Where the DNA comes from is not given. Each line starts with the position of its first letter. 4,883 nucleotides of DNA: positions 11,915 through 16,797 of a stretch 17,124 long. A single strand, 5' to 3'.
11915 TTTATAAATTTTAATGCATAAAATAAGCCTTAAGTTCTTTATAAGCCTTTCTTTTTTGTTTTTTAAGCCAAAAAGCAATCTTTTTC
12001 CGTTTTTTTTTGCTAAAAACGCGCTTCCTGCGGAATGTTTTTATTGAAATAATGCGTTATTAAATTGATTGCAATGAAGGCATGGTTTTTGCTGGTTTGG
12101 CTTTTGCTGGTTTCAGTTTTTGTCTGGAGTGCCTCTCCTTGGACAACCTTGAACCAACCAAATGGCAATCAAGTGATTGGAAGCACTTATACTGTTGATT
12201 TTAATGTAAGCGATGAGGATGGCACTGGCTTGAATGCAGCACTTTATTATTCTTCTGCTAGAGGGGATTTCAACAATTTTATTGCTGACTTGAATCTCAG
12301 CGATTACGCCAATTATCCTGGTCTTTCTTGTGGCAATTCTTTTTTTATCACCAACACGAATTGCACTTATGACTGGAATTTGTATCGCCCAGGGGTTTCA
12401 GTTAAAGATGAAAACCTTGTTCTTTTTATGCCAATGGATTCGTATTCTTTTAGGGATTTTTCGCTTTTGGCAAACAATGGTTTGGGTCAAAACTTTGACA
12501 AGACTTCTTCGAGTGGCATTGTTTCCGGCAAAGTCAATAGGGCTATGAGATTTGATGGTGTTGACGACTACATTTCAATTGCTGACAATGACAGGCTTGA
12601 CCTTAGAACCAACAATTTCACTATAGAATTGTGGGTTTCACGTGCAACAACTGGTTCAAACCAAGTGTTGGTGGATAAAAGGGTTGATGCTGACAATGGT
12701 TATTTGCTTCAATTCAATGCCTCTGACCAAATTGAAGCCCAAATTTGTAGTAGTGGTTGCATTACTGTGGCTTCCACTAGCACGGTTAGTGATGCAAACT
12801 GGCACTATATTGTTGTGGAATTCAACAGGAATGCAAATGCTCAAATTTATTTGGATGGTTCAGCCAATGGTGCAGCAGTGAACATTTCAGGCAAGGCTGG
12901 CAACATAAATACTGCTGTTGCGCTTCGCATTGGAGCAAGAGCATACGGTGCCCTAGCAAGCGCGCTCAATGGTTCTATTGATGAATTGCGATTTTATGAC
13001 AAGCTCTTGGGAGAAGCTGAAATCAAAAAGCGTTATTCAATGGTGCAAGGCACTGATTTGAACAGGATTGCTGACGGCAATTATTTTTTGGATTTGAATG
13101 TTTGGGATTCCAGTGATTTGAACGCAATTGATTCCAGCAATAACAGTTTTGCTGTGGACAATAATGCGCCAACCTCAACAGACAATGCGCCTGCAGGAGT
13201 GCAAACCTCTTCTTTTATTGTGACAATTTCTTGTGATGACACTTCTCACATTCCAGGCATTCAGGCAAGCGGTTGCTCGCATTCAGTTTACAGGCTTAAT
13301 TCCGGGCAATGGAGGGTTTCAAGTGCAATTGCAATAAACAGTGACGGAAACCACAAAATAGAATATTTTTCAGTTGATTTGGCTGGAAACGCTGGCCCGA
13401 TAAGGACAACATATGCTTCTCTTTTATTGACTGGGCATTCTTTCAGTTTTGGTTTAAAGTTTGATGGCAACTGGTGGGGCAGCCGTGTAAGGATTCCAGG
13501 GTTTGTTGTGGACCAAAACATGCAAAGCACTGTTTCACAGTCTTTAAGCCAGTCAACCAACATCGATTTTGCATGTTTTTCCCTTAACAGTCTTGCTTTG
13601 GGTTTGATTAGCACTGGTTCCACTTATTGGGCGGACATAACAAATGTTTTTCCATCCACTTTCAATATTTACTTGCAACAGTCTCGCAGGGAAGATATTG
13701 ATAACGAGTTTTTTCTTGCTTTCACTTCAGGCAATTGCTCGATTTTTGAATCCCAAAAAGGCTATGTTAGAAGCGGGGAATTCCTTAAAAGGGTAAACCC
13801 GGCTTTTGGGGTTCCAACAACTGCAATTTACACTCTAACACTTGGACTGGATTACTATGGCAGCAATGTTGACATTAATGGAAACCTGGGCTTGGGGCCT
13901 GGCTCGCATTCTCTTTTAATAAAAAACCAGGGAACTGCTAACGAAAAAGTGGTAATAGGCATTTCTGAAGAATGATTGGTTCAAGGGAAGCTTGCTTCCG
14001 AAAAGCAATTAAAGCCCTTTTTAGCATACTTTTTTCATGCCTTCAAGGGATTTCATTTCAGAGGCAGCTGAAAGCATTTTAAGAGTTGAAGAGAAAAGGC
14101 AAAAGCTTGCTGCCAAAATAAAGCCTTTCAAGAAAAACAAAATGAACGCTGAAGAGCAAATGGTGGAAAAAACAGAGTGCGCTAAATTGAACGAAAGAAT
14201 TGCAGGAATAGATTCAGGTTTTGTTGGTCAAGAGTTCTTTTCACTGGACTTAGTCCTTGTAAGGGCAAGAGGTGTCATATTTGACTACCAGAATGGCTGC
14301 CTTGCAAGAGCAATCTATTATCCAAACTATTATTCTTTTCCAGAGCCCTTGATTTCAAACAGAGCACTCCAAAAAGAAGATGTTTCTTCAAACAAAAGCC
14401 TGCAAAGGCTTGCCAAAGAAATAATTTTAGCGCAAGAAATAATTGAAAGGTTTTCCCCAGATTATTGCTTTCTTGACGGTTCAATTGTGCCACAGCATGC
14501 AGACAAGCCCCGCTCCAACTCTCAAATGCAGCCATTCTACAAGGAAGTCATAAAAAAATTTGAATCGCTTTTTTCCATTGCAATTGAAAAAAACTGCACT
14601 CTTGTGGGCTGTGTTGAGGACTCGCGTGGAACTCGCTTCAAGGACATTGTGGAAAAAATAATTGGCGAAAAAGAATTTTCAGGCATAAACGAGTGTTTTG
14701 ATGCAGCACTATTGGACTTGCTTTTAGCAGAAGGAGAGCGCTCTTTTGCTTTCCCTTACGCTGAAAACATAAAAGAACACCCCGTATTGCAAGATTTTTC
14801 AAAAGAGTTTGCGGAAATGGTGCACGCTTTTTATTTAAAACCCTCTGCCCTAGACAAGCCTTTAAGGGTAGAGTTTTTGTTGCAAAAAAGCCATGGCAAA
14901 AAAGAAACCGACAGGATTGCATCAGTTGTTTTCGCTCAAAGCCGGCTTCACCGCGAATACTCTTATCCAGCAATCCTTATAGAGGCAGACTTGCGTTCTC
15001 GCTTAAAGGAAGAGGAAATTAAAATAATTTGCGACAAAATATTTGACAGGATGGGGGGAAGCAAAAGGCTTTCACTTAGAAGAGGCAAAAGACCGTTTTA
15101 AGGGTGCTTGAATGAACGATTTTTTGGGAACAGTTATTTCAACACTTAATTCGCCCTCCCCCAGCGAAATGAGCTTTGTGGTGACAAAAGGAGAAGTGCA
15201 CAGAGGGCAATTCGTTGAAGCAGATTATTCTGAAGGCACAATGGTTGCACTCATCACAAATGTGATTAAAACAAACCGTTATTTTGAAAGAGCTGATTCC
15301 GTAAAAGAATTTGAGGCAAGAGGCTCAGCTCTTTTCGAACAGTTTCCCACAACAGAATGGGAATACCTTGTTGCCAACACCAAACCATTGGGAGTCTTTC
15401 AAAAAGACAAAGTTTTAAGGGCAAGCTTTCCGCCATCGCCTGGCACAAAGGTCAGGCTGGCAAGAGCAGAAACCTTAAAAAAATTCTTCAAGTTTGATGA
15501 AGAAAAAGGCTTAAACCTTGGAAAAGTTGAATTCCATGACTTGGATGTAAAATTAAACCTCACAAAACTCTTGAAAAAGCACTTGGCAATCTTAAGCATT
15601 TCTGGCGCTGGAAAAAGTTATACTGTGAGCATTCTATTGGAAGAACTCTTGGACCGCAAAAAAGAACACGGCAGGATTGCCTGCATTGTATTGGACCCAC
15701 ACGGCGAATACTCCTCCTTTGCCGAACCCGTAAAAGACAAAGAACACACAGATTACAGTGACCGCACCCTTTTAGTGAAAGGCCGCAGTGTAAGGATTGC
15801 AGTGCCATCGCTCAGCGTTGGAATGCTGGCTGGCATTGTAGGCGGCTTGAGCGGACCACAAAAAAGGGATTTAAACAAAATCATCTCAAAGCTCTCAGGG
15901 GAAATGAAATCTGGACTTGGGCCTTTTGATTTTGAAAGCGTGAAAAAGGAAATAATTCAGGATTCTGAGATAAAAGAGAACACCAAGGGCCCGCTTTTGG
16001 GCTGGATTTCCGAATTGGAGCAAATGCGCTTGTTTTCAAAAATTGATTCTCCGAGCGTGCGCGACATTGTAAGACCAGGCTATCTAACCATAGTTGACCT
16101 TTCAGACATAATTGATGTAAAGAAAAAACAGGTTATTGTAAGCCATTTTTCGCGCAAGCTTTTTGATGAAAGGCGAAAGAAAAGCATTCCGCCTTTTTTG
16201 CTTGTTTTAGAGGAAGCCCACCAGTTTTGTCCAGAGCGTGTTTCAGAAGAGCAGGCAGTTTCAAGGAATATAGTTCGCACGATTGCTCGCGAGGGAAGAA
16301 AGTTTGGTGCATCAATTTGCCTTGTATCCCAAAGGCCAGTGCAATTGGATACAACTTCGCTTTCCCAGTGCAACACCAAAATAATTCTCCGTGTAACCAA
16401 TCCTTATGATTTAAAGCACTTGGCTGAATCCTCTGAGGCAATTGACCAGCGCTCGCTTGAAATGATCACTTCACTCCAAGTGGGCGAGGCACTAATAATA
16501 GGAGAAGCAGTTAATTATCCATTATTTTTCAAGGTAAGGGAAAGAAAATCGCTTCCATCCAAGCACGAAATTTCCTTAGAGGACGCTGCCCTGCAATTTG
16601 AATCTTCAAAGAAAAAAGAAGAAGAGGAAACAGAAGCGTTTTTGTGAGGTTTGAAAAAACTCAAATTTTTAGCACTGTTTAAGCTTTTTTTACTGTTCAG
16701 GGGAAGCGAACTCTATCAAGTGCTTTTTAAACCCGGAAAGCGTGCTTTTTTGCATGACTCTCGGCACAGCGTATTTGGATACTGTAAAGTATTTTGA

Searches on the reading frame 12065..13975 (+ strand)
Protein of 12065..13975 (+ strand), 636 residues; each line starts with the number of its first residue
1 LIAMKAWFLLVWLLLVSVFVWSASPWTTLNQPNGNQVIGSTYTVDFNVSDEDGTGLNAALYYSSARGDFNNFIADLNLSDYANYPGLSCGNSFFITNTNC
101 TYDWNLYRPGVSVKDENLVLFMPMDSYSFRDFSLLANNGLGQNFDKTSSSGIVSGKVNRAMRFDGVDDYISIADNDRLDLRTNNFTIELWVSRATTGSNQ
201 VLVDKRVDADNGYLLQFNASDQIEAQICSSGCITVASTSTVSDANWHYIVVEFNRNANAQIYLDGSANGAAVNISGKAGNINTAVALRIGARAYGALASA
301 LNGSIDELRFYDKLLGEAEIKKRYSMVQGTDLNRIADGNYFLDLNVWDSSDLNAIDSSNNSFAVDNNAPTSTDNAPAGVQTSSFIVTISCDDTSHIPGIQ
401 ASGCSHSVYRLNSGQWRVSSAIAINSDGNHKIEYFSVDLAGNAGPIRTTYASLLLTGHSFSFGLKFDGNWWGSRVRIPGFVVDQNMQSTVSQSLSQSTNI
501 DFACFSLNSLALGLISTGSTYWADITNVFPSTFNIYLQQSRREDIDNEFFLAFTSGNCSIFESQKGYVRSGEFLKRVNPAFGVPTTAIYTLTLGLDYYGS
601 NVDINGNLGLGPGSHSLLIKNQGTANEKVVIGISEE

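Call 5: search_protein_families(library=pfam, max_evalue=0.1, proteins=[window:12065-13975:+])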
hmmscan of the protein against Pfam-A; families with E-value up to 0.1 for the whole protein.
window:12065-13975:+ (636 aa): 4 families
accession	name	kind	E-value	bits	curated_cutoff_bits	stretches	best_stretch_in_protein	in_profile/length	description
PF13385.13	Laminin_G_3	-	1e-24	87.8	27.6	1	164-321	1-151/151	Concanavalin A-like lectin/glucanases superfamily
PF07953.20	Toxin_R_bind_N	-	9.5e-07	29.1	23.8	1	158-270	27-150/191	Clostridium neurotoxin, N-terminal receptor binding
PF02210.31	Laminin_G_2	-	0.045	14.6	22.9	0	234-292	43-99/126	Laminin G domain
PF19077.6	Big_13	-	0.067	14.1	27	0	377-443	24-90/102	Bacterial Ig-like domain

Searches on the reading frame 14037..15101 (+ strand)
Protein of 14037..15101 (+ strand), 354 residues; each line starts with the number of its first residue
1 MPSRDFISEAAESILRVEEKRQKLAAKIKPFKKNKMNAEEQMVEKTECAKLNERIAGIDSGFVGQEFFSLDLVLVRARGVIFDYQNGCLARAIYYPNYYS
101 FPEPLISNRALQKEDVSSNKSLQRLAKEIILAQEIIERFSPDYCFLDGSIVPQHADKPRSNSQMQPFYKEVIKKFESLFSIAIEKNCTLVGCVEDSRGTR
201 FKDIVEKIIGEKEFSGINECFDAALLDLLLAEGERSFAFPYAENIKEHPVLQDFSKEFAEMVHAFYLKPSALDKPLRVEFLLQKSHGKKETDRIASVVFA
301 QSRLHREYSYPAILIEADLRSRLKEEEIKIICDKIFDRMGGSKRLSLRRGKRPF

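Call 5: search_protein_families(library=pfam, max_evalue=0.1, proteins=[window:14037-15101:+])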
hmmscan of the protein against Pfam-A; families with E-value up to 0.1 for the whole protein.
window:14037-15101:+ (354 aa): 1 family
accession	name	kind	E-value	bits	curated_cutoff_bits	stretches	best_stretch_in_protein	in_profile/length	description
PF09376.16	NurA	-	8.6e-09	35.7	21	1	54-320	2-251/254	NurA domain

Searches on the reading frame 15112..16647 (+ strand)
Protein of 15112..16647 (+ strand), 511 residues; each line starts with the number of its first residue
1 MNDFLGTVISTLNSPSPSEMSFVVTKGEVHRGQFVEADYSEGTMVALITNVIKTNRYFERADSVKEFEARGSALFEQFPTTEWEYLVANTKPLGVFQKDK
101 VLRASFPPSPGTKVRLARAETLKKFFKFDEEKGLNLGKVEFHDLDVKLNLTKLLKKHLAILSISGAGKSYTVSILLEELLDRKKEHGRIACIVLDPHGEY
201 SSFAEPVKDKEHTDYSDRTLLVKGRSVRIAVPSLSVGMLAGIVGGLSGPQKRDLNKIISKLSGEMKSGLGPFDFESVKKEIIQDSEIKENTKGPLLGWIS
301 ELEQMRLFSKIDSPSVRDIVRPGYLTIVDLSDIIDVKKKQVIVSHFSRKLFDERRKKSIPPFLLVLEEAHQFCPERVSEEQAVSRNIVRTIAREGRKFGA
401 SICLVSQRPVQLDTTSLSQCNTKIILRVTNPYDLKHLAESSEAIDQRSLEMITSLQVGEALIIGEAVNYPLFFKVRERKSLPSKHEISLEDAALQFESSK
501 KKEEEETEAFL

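Call 5: search_protein_families(library=pfam, max_evalue=0.1, proteins=[window:15112-16647:+])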
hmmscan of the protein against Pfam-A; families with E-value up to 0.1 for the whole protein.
window:15112-16647:+ (511 aa): 7 families
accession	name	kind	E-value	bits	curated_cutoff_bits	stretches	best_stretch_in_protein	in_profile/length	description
PF01935.23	DUF87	-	2.3e-29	103.5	23.2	1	135-349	2-219/220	Helicase HerA, central domain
PF10412.15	TrwB_AAD_bind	-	0.00056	19.3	20.5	0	155-209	15-65/387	Type IV secretion-system coupling protein DNA-binding domain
PF12846.13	AAA_10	-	0.0019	17.8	27.5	0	381-433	255-308/362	AAA-like domain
PF00004.35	AAA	-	0.014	16.2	21.2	1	348-425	47-128/131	ATPase family associated with various cellular activities (AAA)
PF09378.16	HAS-barrel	-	0.021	15.4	25.2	1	14-67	7-65/90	HAS barrel domain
PF05707.18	Zot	-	0.035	14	20.3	1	362-415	83-134/197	Zonular occludens toxin (Zot)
PF05872.18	HerA_C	-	0.046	12.8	22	0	360-462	257-361/502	Helicase HerA-like C-terminal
